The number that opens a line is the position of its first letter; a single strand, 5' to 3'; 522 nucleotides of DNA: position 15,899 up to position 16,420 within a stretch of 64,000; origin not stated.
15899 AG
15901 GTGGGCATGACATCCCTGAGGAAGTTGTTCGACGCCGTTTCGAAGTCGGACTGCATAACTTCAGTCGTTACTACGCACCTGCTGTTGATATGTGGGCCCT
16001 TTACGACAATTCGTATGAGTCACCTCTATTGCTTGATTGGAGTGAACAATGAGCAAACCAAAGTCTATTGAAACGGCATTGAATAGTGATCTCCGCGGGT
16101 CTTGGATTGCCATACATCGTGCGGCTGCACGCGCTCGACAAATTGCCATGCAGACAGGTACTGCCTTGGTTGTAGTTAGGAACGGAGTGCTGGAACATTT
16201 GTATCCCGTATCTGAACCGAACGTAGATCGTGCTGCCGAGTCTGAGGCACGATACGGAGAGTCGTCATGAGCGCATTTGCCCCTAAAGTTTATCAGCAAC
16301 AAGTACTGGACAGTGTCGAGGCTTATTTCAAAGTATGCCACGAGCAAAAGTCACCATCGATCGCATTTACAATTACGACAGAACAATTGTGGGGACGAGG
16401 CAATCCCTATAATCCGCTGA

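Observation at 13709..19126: Low-GC Type III R-M island with a zeta-toxin-like kinase and a 73-aa ORF inserted between mod and res, all four genes translationally coupled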

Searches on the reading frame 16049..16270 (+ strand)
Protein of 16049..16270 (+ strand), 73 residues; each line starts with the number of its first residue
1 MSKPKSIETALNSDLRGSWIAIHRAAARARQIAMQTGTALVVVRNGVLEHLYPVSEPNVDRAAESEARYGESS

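Call 4: search_protein_families(library=pfam, proteins=[window:16049-16270:+], max_evalue=0.1)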
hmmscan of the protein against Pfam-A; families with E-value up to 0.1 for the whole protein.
window:16049-16270:+ (73 aa): 0 families

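Call 5: search_protein_families(library=ncbifam, proteins=[window:16049-16270:+], max_evalue=0.1)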
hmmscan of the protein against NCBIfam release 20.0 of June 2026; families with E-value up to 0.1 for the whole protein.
window:16049-16270:+ (73 aa): 0 families

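Call 8: search_protein_families(library=padloc, proteins=[window:16049-16270:+], max_evalue=0.1)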
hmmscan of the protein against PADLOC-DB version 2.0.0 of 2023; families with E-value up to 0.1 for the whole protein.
window:16049-16270:+ (73 aa): 1 family
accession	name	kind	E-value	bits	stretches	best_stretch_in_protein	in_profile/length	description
PDLC03142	Specificity_I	-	0.03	11.1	1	21-59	99-136/483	Type I specificity subunit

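Call 15: find_homologous_proteins(query=window:16049-16270:+, max_evalue=0.001)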
Query window:16049-16270:+ (73 aa): 13 proteins with E <= 0.001 among 15 candidates.
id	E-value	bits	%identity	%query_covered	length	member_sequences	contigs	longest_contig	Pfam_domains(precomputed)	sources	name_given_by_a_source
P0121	2.9e-38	145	99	100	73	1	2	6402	-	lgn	-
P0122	4.1e-24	101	70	100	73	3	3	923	-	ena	-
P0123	8.4e-24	100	66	100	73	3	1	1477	-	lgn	-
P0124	3.7e-22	95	67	99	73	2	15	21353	-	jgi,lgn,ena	-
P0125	9.3e-20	87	78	74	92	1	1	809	-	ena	-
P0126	2.2e-19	86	66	100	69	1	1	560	-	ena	-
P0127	5.4e-19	85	67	99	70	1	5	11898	-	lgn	-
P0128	5.5e-19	85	65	99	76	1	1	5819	-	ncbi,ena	-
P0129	3.2e-18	82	64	100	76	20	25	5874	-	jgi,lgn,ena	jgi:hypothetical protein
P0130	9.4e-15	71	70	73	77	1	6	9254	-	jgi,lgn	jgi:hypothetical protein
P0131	1.5e-14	71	78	67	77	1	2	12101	-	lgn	-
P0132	1.9e-13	67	66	73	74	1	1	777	-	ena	-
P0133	5.6e-13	66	63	77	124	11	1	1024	-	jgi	jgi:hypothetical protein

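Call 33: search_solved_structures(query=A3, max_evalue=10, show_alignments=3)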
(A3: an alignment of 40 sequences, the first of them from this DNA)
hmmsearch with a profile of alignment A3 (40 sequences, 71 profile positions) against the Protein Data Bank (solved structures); distinct sequences matched with E-value up to 10: 1.
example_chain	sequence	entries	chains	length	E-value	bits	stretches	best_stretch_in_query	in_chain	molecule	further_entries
5cwo_A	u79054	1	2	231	0.61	13.3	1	10-39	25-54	Designed helical repeat protein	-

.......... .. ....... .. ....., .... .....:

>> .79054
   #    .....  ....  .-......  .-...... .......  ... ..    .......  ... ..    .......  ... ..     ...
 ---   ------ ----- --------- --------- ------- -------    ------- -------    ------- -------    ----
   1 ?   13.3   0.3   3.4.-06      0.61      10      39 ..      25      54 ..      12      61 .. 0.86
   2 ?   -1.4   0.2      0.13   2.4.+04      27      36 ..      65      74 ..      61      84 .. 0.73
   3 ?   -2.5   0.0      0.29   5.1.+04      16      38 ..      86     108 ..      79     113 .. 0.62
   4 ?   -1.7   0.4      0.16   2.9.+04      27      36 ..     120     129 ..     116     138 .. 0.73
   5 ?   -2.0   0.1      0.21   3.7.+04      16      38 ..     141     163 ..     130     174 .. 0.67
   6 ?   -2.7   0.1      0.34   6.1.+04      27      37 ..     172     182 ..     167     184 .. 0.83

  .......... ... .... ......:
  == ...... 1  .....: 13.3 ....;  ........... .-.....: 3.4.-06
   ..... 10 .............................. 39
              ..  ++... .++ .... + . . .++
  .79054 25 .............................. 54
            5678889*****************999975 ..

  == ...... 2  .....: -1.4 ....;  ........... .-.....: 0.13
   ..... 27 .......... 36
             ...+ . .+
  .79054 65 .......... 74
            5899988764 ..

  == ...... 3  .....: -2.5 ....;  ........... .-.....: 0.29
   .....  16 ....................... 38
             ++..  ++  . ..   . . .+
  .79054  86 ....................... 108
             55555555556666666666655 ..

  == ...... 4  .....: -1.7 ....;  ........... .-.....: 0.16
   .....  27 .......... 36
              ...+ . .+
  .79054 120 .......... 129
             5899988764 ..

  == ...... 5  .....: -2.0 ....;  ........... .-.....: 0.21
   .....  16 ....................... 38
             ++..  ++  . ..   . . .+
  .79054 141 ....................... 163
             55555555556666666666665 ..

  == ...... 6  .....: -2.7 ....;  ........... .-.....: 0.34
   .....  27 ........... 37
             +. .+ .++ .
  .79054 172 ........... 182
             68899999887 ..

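Call 34: find_homologous_proteins(query=A3, max_evalue=0.001)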
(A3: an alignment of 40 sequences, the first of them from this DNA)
Query A3 (40 sequences) (73 aa, profile of the alignment): 2112 proteins with E <= 0.001 among 3199 candidates; the best 120 are listed.
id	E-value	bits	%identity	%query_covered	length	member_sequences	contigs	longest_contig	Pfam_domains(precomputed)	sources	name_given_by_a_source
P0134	1.4e-25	107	48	77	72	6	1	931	-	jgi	-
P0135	1.3e-24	104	47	67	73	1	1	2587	-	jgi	jgi:hypothetical protein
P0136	1.9e-24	103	50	63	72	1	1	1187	-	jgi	-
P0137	6.1e-24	101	52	63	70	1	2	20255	-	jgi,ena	-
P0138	9.6e-24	101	57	51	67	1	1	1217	-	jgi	jgi:hypothetical protein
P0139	9.7e-24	101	50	63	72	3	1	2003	-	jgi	jgi:hypothetical protein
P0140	9.8e-24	101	55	60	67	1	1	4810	-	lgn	-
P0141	1.3e-23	100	46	66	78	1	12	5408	-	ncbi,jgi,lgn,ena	jgi:hypothetical protein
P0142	1.4e-23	100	46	66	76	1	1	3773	-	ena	-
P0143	1.7e-23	100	49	67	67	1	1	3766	-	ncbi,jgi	jgi:hypothetical protein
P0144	1.9e-23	100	45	64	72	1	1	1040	-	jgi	jgi:hypothetical protein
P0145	1.9e-23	100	61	56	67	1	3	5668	-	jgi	jgi:hypothetical protein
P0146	3.1e-23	99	49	70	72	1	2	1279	-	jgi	jgi:hypothetical protein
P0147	3.2e-23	99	47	64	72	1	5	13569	-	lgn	-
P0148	3.2e-23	99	50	63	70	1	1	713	-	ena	-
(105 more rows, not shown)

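Call 46: predict_structure(alignment_id=A4)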
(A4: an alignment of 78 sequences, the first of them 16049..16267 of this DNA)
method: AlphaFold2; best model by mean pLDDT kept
length: 73 residues; sequences in the alignment: 78
mean_pLDDT: 74.3   pTM: 0.48
mean pLDDT of the five models: 74.3, 72.9, 72.7, 72.6, 71.1
residues with pLDDT >= 90: 10; 70-90: 38; 50-70: 16; < 50: 9
segments of 3 or more residues with pLDDT < 50: 60-63, 71-73
pLDDT, mean of each block of 10 residues (from residue 1): 67 78 87 89 91 65 51 48
secondary structure, 60 per line:
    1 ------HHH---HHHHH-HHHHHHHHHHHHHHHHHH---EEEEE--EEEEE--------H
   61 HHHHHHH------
elements in order: H13-17 H19-36 E40-44 E47-51 H60-67

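Call 54: fold_search(model_id=the predicted structure, library=pdb)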
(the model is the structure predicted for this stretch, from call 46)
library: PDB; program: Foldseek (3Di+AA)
matches with E <= 10: 231; with E <= 0.001: 0
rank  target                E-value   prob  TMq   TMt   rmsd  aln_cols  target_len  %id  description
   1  6wc2_D                2.9e-01  0.21  0.26  0.22  13.4        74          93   14  Crystal Structure of a Ternary MEF2 Chimera/NKX2-5/myocardin enhancer DNA Complex (released 2020-07-22)
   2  7x1n_D                1.6e+00  0.21  0.40  0.34  13.0        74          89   15  Crystal structure of MEF2D-MRE complex (released 2022-05-25)
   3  2i9f_B                1.7e+00  0.09  0.24  0.28   8.5        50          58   14  Structure of the equine arterivirus nucleocapsid protein (released 2007-05-01)
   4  9irk_B                1.9e+00  0.16  0.20  0.34   7.4        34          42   24  Cryo-EM structure of PhyB(Y276H,1-908)-PIF6beta complex (released 2025-06-04)
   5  3c2p_B                2.1e+00  0.25  0.28  0.02   8.9        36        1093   25  X-ray crystal structure of the N4 mini-vRNAP P1 promoter complex (released 2008-12-09)
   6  8ym1_E                2.1e+00  0.04  0.19  0.15  15.5        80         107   20  Structure of SADS-CoV Virus Nucleocapsid Protein (released 2024-07-24)
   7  2dfk_D                2.3e+00  0.12  0.22  0.10   7.1        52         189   15  Crystal structure of the CDC42-Collybistin II complex (released 2006-05-02)
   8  8ym1_C                2.3e+00  0.04  0.19  0.14  15.5        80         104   20  Structure of SADS-CoV Virus Nucleocapsid Protein (released 2024-07-24)
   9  1clc                  2.6e+00  0.08  0.19  0.03   7.5        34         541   24  THREE-DIMENSIONAL STRUCTURE OF ENDOGLUCANASE D AT 1.9 ANGSTROMS RESOLUTION (released 1995-06-03)
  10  9crp_H                2.6e+00  0.08  0.27  0.18  11.9        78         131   13  Post-targeting aCascade Type IA CRISPR-Cas Surveillance Complexes (released 2025-08-13)
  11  9crq_L                2.6e+00  0.08  0.27  0.17  11.9        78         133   13  Post-targeting aCascade Type IA CRISPR-Cas Surveillance Complexes (released 2025-08-13)
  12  2f1r_B                2.6e+00  0.05  0.20  0.13  13.4        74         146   16  Crystal Structure of molybdopterin-guanine biosynthesis protein B (mobB) (released 2005-12-06)
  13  8ym1_F                2.6e+00  0.04  0.20  0.15  11.8        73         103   18  Structure of SADS-CoV Virus Nucleocapsid Protein (released 2024-07-24)
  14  2po4                  3.0e+00  0.21  0.28  0.02   8.9        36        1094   25  X-ray crystal structure of polymerase domain of the bacteriophage N4 virion RNA polymerase (released 2008-04-01)
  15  9pnq                  3.0e+00  0.20  0.28  0.02   9.2        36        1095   25  N4 vRNAP gp50 - Isolated RNAP Domain (released 2025-12-10)
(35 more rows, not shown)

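Call 92: search_protein_representatives(alignment_id=A4)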
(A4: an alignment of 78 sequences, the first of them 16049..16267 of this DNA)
Query: 78 sequences, 67 profile positions. Proteins with E-value up to 0.001 (for the whole library): 1601; up to 1e-10: 468; up to 1e-30: 0. The best 150 are listed.
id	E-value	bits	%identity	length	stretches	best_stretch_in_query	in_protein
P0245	6.7e-27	109.2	-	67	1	1-65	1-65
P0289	1.1e-25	105.2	-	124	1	1-63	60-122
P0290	1.1e-24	102.1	-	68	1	1-63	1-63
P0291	1.1e-24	102.1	-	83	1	1-64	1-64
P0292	5.6e-24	99.8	-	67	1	1-64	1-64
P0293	5.9e-24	99.8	-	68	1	1-60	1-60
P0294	1.2e-23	98.8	-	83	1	1-51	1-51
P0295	1.4e-23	98.5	-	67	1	1-63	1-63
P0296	1.4e-23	98.5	-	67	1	1-60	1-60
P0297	1.6e-23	98.3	-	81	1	1-63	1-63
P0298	1.9e-23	98.1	-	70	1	1-60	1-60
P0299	3.2e-23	97.4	-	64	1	1-62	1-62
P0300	4.6e-23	96.9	-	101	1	1-65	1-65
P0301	1.0e-22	95.8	-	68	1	1-64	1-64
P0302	1.6e-22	95.1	-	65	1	1-62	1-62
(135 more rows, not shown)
